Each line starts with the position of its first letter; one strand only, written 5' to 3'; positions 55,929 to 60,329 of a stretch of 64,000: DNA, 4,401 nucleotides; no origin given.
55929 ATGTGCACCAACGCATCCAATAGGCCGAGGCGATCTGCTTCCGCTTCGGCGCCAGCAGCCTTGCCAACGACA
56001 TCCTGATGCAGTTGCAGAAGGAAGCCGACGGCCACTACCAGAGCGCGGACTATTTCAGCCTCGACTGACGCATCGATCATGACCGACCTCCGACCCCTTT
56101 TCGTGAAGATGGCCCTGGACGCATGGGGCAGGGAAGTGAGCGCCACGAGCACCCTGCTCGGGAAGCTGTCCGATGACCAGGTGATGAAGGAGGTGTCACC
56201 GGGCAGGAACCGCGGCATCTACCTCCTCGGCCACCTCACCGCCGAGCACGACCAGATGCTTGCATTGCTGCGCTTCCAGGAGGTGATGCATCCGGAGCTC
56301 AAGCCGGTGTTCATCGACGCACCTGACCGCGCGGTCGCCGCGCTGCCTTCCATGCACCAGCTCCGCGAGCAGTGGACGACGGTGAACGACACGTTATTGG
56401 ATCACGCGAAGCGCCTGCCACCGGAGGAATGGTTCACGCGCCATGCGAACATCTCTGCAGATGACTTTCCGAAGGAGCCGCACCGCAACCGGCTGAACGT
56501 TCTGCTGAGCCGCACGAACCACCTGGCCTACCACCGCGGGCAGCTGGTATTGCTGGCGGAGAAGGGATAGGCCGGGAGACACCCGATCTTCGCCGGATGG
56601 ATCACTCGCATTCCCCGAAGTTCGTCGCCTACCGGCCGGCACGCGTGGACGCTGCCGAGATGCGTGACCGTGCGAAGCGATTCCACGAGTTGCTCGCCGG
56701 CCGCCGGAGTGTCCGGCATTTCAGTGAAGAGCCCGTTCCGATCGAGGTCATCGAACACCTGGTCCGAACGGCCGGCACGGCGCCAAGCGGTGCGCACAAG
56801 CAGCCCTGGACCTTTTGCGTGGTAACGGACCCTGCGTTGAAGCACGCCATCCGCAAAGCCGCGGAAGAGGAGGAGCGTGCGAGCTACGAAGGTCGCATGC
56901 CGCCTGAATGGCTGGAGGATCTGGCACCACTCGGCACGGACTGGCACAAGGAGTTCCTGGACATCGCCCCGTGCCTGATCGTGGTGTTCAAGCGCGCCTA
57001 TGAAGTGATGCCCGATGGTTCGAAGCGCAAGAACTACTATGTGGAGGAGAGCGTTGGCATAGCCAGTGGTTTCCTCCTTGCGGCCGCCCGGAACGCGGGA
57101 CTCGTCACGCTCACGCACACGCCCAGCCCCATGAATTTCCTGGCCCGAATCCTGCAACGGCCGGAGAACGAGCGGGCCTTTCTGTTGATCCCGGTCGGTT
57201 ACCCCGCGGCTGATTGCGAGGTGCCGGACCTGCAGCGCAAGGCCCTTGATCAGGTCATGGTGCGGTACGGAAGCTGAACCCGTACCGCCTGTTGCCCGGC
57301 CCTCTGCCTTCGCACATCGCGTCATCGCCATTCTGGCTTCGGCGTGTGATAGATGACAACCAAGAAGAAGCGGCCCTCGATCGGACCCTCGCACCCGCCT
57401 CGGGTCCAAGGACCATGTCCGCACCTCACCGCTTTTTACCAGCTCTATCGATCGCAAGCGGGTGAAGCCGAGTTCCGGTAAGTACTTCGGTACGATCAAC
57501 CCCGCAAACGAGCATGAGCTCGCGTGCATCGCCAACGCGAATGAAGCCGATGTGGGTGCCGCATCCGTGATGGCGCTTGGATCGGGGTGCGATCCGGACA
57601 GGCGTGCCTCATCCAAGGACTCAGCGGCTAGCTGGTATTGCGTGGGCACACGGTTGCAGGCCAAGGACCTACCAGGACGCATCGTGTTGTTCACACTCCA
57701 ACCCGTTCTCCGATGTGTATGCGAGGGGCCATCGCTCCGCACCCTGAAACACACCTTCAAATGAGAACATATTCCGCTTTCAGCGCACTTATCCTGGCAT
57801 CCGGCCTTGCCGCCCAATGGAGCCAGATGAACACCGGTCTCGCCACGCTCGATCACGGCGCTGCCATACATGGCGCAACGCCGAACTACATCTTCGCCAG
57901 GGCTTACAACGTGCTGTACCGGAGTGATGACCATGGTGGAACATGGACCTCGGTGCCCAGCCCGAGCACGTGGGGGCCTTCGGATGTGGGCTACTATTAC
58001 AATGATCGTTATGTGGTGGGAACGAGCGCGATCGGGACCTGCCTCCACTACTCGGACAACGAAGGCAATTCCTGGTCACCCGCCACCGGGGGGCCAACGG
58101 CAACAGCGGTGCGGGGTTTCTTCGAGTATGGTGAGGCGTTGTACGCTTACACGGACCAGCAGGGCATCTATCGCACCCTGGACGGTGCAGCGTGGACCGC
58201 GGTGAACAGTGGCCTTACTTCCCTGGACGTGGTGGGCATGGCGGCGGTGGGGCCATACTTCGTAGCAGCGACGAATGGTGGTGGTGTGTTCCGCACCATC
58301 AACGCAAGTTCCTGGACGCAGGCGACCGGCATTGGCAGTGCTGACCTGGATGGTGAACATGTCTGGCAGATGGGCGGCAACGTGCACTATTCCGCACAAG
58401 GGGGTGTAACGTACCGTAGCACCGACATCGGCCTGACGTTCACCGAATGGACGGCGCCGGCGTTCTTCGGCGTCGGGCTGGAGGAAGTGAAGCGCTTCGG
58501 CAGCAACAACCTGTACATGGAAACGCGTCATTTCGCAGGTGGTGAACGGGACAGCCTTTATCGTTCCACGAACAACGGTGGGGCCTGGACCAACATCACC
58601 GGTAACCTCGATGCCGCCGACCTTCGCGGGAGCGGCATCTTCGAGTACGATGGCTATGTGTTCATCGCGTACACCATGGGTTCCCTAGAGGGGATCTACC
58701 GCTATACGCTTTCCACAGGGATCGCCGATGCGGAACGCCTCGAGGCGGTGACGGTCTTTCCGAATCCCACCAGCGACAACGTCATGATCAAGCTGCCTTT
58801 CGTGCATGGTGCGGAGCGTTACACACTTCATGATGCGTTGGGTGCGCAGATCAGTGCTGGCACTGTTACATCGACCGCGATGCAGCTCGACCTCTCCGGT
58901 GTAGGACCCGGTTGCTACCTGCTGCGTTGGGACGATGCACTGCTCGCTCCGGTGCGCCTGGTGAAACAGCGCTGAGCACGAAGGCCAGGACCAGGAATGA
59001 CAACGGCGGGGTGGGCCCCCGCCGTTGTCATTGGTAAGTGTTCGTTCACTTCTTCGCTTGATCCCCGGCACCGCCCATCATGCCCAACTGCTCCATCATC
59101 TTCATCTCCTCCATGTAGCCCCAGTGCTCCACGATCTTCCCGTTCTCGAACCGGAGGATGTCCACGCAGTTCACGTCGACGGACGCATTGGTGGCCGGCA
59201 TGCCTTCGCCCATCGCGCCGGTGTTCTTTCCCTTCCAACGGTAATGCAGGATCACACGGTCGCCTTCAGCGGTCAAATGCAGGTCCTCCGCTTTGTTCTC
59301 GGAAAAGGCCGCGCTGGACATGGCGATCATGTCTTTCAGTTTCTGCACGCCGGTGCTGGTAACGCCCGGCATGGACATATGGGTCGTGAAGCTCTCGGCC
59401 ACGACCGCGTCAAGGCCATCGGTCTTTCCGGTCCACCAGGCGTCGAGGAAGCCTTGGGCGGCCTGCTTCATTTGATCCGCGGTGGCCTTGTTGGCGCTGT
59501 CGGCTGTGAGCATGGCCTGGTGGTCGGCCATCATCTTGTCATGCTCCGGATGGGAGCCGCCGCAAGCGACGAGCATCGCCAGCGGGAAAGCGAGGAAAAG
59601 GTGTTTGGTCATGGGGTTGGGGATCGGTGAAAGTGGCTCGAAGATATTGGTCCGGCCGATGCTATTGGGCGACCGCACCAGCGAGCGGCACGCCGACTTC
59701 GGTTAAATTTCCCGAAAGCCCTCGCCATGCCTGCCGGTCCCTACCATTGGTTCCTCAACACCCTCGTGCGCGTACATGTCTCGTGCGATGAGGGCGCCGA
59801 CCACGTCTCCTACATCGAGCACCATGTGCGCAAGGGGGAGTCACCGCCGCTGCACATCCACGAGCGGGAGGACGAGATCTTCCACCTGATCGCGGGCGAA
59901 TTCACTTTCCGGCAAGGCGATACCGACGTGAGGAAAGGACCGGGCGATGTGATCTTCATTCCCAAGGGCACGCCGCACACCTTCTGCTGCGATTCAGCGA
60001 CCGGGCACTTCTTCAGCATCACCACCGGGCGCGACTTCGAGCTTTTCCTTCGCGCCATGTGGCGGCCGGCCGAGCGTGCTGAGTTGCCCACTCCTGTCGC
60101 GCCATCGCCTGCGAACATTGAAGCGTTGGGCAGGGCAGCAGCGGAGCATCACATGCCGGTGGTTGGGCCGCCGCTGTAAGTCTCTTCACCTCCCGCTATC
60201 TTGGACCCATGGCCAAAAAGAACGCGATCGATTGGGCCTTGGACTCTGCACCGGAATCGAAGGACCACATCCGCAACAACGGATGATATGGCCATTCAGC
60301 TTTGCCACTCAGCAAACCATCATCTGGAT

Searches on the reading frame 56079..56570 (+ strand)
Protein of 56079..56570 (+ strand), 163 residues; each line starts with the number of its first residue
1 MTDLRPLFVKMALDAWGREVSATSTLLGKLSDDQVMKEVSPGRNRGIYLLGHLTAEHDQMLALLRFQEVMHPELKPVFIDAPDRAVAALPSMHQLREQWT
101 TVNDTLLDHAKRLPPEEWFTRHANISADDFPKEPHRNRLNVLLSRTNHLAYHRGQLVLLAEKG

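Call 7: search_protein_families(library=pfam, proteins=[window:56079-56570:+])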
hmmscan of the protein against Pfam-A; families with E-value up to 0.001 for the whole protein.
window:56079-56570:+ (163 aa): 1 family
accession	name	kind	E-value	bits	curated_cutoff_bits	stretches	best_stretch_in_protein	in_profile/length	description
PF12867.12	DinB_2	-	3.1e-07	31.3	24.8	1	21-156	7-128/128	DinB superfamily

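Call 8: search_protein_families(library=ncbifam, proteins=[window:56079-56570:+])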
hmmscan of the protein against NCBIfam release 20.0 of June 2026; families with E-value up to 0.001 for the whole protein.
window:56079-56570:+ (163 aa): 0 families

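Call 46: find_homologous_proteins(query=window:56079-56570:+, max_evalue=1e-30)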
Query window:56079-56570:+ (163 aa): 1874 proteins with E <= 1e-30 among 2192 candidates; the best 120 are listed.
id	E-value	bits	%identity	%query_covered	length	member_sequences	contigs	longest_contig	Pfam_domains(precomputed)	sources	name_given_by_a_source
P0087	2.4e-104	364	100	100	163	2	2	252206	PF12867.13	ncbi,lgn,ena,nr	ncbi:MAG TPA: DinB family protein [Flavobacteriales bacterium]|nr:DinB family protein [Flavobacteria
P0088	8.4e-77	275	76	96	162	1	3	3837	PF12867.13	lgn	-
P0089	6.9e-76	272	75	99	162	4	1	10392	PF12867.13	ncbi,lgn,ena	-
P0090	1.9e-75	270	75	98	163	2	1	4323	PF12867.13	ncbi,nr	ncbi:MAG TPA: DinB family protein [Flavobacteriales bacterium]|nr:DinB family protein [Flavobacteria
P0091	2.5e-75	270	76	96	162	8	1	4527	PF12867.13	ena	-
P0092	5.1e-75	269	76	96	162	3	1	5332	PF12867.13,PF04978.18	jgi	jgi:DinB superfamily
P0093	8.3e-75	268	75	96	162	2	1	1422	PF12867.13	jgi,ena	-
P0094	1.4e-74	268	76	96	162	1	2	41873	PF12867.13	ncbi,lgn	-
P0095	2.1e-74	267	74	98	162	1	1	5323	PF12867.13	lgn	-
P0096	8.7e-74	265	72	99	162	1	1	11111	PF12867.13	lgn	-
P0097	1.3e-73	264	76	94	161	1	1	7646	PF12867.13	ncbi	-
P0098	2.2e-73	264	75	96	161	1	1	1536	PF12867.13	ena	-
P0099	6.3e-73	262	71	99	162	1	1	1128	PF12867.13,PF04978.18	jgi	-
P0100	7.5e-73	262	70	99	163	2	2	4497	PF12867.13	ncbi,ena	-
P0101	8.1e-73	262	71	99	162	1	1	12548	PF12867.13,PF04978.18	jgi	-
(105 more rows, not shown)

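Call 47: find_encoding_contigs(protein=P0094, flank=7000, max_places=2)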
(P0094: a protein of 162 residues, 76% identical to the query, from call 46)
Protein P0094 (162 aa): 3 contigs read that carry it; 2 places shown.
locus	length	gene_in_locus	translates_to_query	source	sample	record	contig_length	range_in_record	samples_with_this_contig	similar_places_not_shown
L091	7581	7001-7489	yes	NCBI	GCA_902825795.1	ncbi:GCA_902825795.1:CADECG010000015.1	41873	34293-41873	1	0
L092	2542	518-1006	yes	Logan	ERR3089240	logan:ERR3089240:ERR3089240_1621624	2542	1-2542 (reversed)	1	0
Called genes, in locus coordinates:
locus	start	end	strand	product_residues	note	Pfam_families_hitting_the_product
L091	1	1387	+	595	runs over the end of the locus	PF00515:TPR_1 (faint), PF07719:TPR_2 (faint), PF13424:TPR_12, PF13424:TPR_12 (weak), PF07536:HWE_HK (weak), PF07568:HisKA_2, PF13581:HATPase_c_2, PF02518:HATPase_c, +4 more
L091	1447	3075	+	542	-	PF13229:Beta_helix (faint)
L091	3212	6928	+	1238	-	PF13229:Beta_helix (faint), PF18962:Por_Secre_tail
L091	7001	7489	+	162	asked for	PF12867:DinB_2 (weak)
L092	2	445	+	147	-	?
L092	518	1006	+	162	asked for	PF12867:DinB_2 (weak)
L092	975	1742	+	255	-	PF09844:DUF2071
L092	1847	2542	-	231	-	?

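Call 48: find_encoding_contigs(protein=P0089, flank=7000, max_places=2)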
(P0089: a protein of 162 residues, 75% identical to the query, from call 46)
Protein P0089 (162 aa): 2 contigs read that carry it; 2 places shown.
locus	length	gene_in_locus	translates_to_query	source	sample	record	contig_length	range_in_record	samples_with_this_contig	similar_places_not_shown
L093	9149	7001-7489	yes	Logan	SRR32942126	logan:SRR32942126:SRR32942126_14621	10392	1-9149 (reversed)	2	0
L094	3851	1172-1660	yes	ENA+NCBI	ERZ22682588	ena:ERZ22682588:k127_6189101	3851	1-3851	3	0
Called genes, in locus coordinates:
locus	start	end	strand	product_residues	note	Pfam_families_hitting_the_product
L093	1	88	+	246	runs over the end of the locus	PF00072:Response_reg, PF04397:LytTR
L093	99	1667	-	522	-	PF05139:Erythro_esteras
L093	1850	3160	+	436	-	-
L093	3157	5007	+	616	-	-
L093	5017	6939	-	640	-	PF26628:DUF8202, PF18962:Por_Secre_tail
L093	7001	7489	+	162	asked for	PF12867:DinB_2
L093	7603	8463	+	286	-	PF18962:Por_Secre_tail (faint)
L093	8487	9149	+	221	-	?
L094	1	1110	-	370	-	?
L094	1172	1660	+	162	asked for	PF12867:DinB_2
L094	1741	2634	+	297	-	PF18962:Por_Secre_tail (faint)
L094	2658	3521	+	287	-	-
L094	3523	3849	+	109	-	?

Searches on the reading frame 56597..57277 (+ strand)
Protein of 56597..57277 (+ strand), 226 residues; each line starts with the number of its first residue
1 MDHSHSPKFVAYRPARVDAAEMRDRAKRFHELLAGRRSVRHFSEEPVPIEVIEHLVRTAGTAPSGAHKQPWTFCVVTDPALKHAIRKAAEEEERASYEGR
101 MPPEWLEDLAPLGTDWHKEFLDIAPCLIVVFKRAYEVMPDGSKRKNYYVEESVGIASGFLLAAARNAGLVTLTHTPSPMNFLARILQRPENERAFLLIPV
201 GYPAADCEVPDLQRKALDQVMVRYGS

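Call 7: search_protein_families(library=pfam, proteins=[window:56597-57277:+])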
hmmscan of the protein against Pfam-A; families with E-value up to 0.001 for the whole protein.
window:56597-57277:+ (226 aa): 2 families
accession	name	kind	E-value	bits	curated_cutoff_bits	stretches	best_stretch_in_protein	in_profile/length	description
PF00881.29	Nitroreductase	-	5.6e-23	82.4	23.5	1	34-202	2-167/167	Nitroreductase family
PF14512.11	TM1586_NiRdase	-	0.00031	20.9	27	0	52-79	160-187/215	Putative TM nitroreductase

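Call 8: search_protein_families(library=ncbifam, proteins=[window:56597-57277:+])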
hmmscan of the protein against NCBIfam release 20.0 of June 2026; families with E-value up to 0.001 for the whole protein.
window:56597-57277:+ (226 aa): 5 families
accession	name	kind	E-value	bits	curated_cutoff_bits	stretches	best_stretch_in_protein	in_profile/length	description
TIGR02476.1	BluB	equivalog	9.3e-20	70.9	150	1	27-217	7-194/205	5,6-dimethylbenzimidazole synthase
TIGR03553.1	F420_FbiB_CTERM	equivalog_domain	3.3e-10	40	249.55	1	34-127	4-98/194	F420 biosynthesis protein FbiB, C-terminal domain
NF009810.0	PRK13294.1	equivalog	3.6e-10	39.3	304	1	31-96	256-321/449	coenzyme F420-0:L-glutamate ligase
NF003768.0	PRK05365.1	equivalog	4.9e-07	29.4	152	1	28-220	13-196/200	malonic semialdehyde reductase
NF008033.1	PRK10765.1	equivalog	5e-06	26.1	223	1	31-92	6-67/240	oxygen-insensitive NADPH nitroreductase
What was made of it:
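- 56079..57277 (+): DinB_2 gene (56079-56570) and nitroreductase gene (56597-57277). These are older contents of the island. Calls 7 and 8.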

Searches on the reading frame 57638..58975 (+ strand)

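Call 7: search_protein_families(library=pfam, proteins=[window:57638-58975:+])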
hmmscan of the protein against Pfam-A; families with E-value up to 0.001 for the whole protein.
window:57638-58975:+ (445 aa): 4 families
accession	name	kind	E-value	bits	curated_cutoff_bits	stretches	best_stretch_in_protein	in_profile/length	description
PF19755.4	DUF6242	-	7.3e-08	33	29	0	120-186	151-217/217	Domain of unknown function (DUF6242)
PF18962.6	Por_Secre_tail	-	5.4e-06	27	27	1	373-431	1-62/75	Secretion system C-terminal sorting domain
PF15902.12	Sortilin-Vps10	-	3.1e-05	23.4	33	0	92-149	2-60/446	Sortilin, neurotensin receptor 3,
PF15899.11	BNR_6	-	4.7e-05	23.5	27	0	93-106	1-14/14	BNR-Asp box repeat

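Call 8: search_protein_families(library=ncbifam, proteins=[window:57638-58975:+])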
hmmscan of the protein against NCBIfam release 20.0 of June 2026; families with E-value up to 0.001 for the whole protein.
window:57638-58975:+ (445 aa): 3 families
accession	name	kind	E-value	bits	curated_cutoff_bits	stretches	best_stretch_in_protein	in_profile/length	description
NF045728.1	glycosyl_F510_1955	equivalog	2.7e-09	36.6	175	1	58-149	124-213/246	F510_1955 family glycosylhydrolase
NF053688.1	BamI_Bacteroidota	equivalog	1.9e-07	30.7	370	1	134-193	185-246/452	BamI family beta-barrel-assembly machinery protein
TIGR04183.1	Por_Secre_tail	domain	4e-05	23.5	23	1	373-430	1-57/72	T9SS type A sorting domain-containing protein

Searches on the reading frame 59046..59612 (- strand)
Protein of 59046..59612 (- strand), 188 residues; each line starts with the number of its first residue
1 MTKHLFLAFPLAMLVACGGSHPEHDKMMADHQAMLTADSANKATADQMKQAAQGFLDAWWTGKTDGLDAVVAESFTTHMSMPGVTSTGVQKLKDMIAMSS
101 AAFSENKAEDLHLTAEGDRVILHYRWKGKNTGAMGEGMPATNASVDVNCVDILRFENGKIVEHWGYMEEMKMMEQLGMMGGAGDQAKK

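Call 52: search_protein_families(library=pfam, proteins=[window:59046-59612:-], max_evalue=0.01)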
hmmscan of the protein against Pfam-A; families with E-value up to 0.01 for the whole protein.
window:59046-59612:- (188 aa): 3 families
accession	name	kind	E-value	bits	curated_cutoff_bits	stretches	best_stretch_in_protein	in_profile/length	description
PF07366.18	SnoaL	-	6.4e-27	94.3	28.4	1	50-176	2-126/126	SnoaL-like polyketide cyclase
PF12680.13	SnoaL_2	-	3.8e-18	66.4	27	1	53-163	2-102/102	SnoaL-like domain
PF14534.12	DUF4440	-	0.00057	20.7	25.2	1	51-139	4-89/107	Domain of unknown function (DUF4440)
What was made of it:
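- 59046..60179 (.): SnoaL-like gene (59046-59612, minus strand) and cupin gene (59727-60179, plus strand), both inside the island. Call 52.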

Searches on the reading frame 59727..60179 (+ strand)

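Call 52: search_protein_families(library=pfam, proteins=[window:59727-60179:+], max_evalue=0.01)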
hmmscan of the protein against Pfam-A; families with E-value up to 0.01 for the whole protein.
window:59727-60179:+ (150 aa): 7 families
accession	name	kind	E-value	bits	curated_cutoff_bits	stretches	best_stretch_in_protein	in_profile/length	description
PF07883.17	Cupin_2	-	2.6e-13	49.9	27.2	1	33-90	4-60/70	Cupin domain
PF05899.18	Cupin_3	-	6.4e-05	23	23.5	1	47-85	24-63/74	EutQ-like cupin domain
PF02311.25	AraC_binding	-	0.00043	20.5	21.1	1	41-86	18-61/135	AraC-like ligand binding domain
PF16867.11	DMSP_lyase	-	0.0008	19.6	27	1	41-86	109-153/162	Dimethlysulfonioproprionate lyase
PF12852.13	Cupin_6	-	0.0025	18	26.7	1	41-92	25-80/183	Cupin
PF06249.18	EutQ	-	0.0029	17.8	21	1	49-91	96-138/152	Ethanolamine utilisation protein EutQ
PF00190.28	Cupin_1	-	0.0079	16.2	22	0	41-89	47-102/151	Cupin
